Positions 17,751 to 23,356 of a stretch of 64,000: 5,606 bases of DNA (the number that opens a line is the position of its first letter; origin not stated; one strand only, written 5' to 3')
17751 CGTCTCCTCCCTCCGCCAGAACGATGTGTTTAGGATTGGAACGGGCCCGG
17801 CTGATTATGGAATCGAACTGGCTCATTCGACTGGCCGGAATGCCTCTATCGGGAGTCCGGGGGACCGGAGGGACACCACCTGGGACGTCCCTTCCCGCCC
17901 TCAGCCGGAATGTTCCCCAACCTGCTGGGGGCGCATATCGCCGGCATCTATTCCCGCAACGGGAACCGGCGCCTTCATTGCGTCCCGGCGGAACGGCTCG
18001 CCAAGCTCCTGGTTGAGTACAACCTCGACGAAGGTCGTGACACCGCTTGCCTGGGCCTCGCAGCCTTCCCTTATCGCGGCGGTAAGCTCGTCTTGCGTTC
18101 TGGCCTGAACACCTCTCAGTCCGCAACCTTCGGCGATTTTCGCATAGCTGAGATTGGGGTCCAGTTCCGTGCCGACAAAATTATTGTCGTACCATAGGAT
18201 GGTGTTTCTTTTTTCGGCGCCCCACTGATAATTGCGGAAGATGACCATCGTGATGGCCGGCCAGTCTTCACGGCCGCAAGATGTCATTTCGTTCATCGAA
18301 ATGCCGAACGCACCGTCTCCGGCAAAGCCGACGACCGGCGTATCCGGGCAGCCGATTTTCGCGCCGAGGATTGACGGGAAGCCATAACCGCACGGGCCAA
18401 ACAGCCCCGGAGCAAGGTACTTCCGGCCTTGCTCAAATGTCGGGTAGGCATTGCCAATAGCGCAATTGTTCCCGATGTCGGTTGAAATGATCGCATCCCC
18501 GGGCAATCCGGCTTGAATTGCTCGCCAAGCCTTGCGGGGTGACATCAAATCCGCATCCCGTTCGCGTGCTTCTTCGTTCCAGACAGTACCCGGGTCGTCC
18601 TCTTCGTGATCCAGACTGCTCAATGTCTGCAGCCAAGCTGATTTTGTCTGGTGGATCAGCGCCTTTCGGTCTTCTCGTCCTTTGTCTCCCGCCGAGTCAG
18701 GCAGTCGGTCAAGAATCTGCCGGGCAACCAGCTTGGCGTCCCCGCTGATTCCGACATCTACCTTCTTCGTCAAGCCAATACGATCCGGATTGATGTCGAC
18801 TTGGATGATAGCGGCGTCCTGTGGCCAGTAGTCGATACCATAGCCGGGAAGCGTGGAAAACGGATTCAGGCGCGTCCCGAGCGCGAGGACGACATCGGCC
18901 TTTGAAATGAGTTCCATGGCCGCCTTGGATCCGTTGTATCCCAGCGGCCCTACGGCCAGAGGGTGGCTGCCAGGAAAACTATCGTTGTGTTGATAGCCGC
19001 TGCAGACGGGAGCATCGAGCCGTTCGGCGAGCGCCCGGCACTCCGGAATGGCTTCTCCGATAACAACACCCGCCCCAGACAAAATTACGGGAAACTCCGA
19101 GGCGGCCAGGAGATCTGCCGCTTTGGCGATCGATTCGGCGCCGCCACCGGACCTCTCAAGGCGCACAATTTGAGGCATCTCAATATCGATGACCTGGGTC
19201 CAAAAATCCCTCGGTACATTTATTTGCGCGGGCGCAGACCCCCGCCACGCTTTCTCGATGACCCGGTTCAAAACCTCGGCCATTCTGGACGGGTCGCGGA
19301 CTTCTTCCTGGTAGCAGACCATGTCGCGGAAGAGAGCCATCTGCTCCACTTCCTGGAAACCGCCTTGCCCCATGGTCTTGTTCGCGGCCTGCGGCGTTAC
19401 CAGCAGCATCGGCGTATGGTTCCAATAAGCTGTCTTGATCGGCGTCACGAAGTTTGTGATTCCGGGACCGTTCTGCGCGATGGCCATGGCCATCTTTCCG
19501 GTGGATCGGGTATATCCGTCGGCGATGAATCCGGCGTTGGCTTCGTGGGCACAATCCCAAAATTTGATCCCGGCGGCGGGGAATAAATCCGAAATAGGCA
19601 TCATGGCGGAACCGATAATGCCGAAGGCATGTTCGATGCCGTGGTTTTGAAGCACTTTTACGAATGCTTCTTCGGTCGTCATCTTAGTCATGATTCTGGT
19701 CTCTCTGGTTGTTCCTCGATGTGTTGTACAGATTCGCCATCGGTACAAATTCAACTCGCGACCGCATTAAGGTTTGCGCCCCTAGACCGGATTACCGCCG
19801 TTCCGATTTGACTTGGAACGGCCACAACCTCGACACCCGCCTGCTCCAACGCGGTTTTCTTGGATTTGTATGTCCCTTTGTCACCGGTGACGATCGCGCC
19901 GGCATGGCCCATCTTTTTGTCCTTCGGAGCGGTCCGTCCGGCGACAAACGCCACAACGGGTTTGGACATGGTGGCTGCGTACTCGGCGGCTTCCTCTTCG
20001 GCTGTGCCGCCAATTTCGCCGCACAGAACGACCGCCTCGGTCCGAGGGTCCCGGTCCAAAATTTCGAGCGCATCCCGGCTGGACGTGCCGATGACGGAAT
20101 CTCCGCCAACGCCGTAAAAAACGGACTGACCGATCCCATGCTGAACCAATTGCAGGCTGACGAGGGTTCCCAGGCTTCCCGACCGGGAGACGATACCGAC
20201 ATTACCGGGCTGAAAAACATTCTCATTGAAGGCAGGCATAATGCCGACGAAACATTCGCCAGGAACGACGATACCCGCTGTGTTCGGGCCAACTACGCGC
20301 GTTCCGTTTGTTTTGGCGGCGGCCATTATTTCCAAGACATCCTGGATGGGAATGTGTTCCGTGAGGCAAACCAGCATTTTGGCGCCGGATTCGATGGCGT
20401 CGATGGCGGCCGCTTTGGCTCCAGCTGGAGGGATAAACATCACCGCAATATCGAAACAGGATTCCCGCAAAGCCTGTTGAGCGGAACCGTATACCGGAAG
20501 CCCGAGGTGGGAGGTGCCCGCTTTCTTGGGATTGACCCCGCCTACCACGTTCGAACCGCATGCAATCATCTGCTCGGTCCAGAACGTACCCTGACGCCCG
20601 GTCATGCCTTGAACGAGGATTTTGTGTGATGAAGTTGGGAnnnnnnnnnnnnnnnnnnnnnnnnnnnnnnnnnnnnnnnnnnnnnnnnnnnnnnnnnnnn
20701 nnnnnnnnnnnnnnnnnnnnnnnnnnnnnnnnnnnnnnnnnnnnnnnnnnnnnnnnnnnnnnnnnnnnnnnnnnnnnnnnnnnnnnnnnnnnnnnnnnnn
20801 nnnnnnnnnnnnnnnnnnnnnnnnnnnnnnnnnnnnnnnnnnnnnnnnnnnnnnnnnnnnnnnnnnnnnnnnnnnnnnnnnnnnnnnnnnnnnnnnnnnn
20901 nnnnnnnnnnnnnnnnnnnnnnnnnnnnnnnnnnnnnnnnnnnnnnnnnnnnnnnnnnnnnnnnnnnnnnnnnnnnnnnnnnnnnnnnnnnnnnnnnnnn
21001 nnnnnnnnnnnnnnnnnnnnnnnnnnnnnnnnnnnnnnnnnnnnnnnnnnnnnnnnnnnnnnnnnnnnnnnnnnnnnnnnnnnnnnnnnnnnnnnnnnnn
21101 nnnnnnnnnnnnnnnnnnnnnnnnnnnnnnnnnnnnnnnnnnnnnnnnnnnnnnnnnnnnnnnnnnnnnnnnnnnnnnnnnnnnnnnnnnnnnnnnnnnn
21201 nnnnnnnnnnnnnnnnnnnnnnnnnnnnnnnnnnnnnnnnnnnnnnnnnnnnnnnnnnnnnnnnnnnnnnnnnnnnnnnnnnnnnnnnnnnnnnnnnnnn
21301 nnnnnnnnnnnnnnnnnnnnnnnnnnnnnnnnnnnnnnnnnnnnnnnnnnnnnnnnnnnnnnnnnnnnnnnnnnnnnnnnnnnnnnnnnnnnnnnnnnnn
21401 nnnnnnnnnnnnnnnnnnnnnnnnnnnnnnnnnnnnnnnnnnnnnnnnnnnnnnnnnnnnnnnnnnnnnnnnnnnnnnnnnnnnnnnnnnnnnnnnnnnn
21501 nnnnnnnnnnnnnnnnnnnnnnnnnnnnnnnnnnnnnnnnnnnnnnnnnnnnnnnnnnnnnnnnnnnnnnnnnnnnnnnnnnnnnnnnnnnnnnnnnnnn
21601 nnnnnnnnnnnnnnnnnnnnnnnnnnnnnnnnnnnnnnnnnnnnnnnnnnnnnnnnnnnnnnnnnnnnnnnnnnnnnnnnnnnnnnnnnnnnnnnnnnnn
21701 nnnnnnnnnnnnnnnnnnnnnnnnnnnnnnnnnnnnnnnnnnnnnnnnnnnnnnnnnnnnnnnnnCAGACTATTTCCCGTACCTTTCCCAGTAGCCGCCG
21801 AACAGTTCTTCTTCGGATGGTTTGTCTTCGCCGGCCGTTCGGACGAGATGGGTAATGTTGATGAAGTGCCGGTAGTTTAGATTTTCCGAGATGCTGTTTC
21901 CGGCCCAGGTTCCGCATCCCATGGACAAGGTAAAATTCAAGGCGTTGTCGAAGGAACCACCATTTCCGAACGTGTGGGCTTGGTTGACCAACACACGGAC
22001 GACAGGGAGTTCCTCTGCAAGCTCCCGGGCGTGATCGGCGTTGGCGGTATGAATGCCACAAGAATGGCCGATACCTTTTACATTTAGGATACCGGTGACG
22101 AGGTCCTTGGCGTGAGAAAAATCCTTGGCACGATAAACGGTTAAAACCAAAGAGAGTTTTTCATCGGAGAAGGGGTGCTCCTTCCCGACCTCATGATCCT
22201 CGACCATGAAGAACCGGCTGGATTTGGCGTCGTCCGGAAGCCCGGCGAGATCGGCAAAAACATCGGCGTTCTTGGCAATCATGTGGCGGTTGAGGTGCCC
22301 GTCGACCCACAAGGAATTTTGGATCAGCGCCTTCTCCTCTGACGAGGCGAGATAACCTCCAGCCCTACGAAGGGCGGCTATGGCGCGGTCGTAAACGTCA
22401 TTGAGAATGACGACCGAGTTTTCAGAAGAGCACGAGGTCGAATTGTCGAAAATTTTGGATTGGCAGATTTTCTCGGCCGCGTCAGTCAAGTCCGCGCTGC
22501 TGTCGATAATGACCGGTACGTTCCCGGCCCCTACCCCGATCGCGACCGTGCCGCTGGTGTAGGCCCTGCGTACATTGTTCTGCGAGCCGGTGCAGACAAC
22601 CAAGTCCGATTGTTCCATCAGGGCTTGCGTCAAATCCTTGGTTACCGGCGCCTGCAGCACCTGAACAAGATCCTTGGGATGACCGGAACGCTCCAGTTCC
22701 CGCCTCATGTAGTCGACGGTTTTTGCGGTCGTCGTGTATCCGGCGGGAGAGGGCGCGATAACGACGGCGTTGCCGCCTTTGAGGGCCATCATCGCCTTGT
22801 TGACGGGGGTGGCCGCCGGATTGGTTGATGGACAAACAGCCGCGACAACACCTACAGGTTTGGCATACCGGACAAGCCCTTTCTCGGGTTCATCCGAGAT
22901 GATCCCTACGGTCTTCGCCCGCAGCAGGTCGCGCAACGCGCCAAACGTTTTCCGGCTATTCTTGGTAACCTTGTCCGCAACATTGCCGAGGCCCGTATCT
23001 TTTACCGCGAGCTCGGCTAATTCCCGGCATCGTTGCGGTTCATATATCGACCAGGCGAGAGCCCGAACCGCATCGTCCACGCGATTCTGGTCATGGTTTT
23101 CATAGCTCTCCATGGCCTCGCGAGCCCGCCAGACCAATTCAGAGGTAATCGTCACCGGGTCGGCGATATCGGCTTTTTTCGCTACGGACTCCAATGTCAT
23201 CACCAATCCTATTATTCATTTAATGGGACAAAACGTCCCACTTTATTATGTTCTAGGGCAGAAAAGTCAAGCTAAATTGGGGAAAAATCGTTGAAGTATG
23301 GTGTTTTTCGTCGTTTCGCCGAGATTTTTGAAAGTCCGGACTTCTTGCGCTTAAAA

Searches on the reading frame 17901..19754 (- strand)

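Call 51: search_protein_families(library=pfam, proteins=[window:17901-19754:-], max_evalue=0.001)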
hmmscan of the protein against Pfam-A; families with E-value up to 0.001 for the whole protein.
window:17901-19754:- (617 aa): 3 families
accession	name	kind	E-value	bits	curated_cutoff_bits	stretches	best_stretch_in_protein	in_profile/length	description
PF00205.28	TPP_enzyme_M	-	1.5e-36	125.6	30.4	1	209-346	1-136/137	Thiamine pyrophosphate enzyme, central domain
PF02776.23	TPP_enzyme_N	-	1.5e-32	112.3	26.8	1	25-141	1-119/119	Thiamine pyrophosphate enzyme, N-terminal TPP binding domain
PF02775.26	TPP_enzyme_C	-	9.4e-30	103.8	21.9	1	426-577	1-150/151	Thiamine pyrophosphate enzyme, C-terminal TPP binding domain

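Call 99: search_protein_families(library=ncbifam, proteins=[window:17901-19754:-], max_evalue=0.00001)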
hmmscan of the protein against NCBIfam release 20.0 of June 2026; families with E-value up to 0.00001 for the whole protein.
window:17901-19754:- (617 aa): 52 families (the best 25 are shown)
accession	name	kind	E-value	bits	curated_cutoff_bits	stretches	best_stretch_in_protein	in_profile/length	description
NF005713.0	PRK07525.1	subfamily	0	1027.3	620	1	22-609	3-591/592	sulfoacetaldehyde acetyltransferase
TIGR03457.1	sulphoacet_xsc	equivalog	6.3e-289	959.3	676.4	1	24-599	1-575/579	sulfoacetaldehyde acetyltransferase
TIGR00118.1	acolac_lg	equivalog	1.9e-91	307.3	538.35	1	25-581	1-535/557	biosynthetic-type acetolactate synthase large subunit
NF004919.0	PRK06276.1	equivalog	9.4e-90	301.6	866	1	25-580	1-538/582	acetolactate synthase large subunit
NF004710.0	PRK06048.1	equivalog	1.2e-87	294.7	976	1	21-575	4-535/561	acetolactate synthase large subunit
NF006122.0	PRK08266.1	subfamily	7e-80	269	571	2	22-382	1-353/543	hypothetical protein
NF005860.0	PRK07789.1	equivalog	2.1e-77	260.9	881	1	15-572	24-572/615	acetolactate synthase large subunit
NF006052.0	PRK08199.1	subfamily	2.8e-76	257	539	1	22-584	5-541/559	thiamine pyrophosphate protein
NF005058.0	PRK06466.1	equivalog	1.2e-75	255.1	951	1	23-581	2-548/574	acetolactate synthase 3 large subunit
NF005712.0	PRK07524.1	subfamily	4.6e-72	243.2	500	1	25-570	3-522/536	5-guanidino-2-oxopentanoate decarboxylase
NF006377.0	PRK08611.1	equivalog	1.2e-71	242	742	1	22-581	1-530/576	pyruvate oxidase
NF006016.1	PRK08155.1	equivalog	2.9e-71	240.5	870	1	24-568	2-523/554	acetolactate synthase large subunit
NF006524.0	PRK08978.1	equivalog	1.2e-70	238.3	738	1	28-568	4-515/548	acetolactate synthase 2 catalytic subunit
NF005039.0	PRK06456.1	equivalog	4e-70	236.9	868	1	30-570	7-537/572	acetolactate synthase large subunit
NF006319.0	PRK08527.1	equivalog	1e-68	232.1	905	1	22-581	1-539/565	acetolactate synthase large subunit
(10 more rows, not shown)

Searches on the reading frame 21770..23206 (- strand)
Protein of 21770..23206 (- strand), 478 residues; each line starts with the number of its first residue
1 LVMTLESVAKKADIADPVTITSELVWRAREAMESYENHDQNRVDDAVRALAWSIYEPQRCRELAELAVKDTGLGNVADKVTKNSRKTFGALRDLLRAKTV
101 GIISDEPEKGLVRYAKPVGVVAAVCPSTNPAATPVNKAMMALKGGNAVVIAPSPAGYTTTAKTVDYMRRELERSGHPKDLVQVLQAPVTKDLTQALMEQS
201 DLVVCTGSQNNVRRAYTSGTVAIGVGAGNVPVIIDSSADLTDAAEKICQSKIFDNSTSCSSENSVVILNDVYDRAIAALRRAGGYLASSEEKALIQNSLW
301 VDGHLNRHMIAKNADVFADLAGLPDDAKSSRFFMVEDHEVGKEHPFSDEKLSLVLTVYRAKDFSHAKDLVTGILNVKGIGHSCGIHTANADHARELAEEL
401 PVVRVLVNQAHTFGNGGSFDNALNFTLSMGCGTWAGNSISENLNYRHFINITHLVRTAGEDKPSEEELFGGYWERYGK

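Call 51: search_protein_families(library=pfam, proteins=[window:21770-23206:-], max_evalue=0.001)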
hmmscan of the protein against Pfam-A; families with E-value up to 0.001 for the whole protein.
window:21770-23206:- (478 aa): 2 families
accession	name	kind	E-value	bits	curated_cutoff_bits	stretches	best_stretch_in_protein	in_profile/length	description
PF00171.27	Aldedh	-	1.4e-26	93.6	23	1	24-280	34-290/461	Aldehyde dehydrogenase family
PF05893.19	LuxC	-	0.00022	20.6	21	1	114-267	85-240/401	Acyl-CoA reductase (LuxC)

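Call 99: search_protein_families(library=ncbifam, proteins=[window:21770-23206:-], max_evalue=0.00001)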
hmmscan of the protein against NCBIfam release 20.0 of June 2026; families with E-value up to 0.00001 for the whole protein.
window:21770-23206:- (478 aa): 34 families (the best 25 are shown)
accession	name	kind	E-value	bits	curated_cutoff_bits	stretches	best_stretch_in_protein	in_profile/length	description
NF047625.1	AcylSulfactDhSauS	equivalog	7.1e-242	803.2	600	1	19-478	4-464/464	acylating sulfoacetaldehyde dehydrogenase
NF010378.0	PRK13805.1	equivalog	2.2e-111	373.2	951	1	17-455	12-450/872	bifunctional acetaldehyde-CoA/alcohol dehydrogenase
TIGR02518.1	EutH_ACDH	equivalog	1.7e-97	327.3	620.1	1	21-454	10-441/488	acetaldehyde dehydrogenase (acetylating)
NF011927.0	PRK15398.1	subfamily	1.8e-59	201.6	403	1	23-429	40-438/465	aldehyde dehydrogenase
NF001221.0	PRK00197.1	equivalog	7.4e-18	64.5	289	1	111-419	110-379/418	glutamate-5-semialdehyde dehydrogenase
TIGR01780.1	SSADH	subfamily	3.4e-16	59.2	646.35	1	17-280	17-281/448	succinate-semialdehyde dehydrogenase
NF006916.0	PRK09407.1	equivalog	1.1e-15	57.2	521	1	113-281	152-319/526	succinic semialdehyde dehydrogenase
TIGR00407.1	proA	equivalog_domain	7.5e-15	54.7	317.45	1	109-420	93-371/398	glutamate-5-semialdehyde dehydrogenase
NF052305.1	DioxValDhHalo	equivalog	2e-13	50.1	750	1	107-410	131-441/483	2,5-dioxovalerate dehydrogenase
NF042993.1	AlphKGSA_gudD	equivalog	4.4e-13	48.8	770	1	103-274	126-298/481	alpha-ketoglutaric semialdehyde dehydrogenase GucD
NF040648.1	lactal_redase_Meth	equivalog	8.4e-13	48.1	650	1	115-279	127-294/463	lactaldehyde dehydrogenase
TIGR01804.1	BADH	equivalog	8.9e-13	47.5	668.6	1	27-279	43-296/467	betaine-aldehyde dehydrogenase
NF006992.0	PRK09457.1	subfamily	1.5e-12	46.9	514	1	25-282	43-301/487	succinylglutamate-semialdehyde dehydrogenase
NF002852.0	PRK03137.1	subfamily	4.5e-12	45.5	648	1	102-410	157-472/514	L-glutamate gamma-semialdehyde dehydrogenase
NF008415.0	PRK11241.1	equivalog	9.8e-12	44.3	828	1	103-286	132-316/482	NADP-dependent succinate-semialdehyde dehydrogenase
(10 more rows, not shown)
